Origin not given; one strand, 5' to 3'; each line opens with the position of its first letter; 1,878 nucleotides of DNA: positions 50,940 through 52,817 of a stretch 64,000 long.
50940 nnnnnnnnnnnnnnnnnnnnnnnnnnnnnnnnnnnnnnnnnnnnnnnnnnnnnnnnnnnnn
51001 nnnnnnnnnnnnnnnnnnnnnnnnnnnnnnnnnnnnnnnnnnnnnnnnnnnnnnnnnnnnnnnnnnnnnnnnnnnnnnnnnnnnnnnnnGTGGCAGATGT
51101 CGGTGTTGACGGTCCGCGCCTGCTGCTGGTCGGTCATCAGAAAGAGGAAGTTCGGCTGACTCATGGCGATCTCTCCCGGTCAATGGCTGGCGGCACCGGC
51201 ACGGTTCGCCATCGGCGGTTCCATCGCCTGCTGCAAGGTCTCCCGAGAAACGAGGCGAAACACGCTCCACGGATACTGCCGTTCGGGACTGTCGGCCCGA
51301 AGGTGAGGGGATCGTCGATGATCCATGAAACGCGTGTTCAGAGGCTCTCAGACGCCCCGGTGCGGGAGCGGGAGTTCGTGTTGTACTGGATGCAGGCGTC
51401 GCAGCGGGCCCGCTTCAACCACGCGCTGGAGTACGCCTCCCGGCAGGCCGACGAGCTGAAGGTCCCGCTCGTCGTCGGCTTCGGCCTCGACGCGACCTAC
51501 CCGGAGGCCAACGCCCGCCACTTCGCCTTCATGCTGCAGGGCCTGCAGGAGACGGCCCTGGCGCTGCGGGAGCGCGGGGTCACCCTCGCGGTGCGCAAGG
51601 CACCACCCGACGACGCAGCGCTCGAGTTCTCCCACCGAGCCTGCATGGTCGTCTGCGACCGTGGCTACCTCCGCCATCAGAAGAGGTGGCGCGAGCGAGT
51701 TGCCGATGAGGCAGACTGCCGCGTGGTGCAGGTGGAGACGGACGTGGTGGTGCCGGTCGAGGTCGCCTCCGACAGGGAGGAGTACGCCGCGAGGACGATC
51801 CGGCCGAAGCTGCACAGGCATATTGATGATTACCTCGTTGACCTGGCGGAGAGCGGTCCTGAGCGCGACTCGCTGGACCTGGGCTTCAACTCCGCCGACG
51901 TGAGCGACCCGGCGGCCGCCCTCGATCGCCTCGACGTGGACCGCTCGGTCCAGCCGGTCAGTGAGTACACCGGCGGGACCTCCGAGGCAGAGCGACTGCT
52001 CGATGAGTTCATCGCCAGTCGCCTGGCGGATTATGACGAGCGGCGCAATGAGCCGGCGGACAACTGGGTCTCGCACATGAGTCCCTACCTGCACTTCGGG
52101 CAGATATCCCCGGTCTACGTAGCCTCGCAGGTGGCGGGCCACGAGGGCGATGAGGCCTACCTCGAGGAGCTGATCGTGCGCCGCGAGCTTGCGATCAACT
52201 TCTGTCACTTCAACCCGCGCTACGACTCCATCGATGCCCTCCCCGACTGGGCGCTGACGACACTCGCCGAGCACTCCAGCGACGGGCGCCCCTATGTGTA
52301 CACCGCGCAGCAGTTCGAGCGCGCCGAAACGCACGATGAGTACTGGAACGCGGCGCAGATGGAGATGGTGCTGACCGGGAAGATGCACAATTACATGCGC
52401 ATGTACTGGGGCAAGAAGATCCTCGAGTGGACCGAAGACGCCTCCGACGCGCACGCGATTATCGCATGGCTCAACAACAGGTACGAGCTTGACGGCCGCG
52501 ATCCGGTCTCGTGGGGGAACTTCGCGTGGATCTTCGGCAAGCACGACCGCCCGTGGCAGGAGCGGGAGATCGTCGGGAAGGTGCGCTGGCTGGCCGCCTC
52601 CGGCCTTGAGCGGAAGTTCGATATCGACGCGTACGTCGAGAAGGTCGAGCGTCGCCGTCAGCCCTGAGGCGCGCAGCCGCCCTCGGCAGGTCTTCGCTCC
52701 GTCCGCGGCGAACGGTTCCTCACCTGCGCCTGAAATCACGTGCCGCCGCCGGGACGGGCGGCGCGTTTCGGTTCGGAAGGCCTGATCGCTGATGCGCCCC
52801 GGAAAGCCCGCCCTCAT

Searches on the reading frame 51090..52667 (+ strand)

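Call 10: search_protein_families(library=pfam, proteins=[window:51090-52667:+], max_evalue=0.00001)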
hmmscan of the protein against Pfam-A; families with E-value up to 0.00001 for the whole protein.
window:51090-52667:+ (525 aa): 1 family
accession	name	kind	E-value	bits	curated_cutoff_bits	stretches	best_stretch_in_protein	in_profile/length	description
PF00875.24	DNA_photolyase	-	1.7e-23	83.8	26.6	1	97-251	1-159/164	DNA photolyase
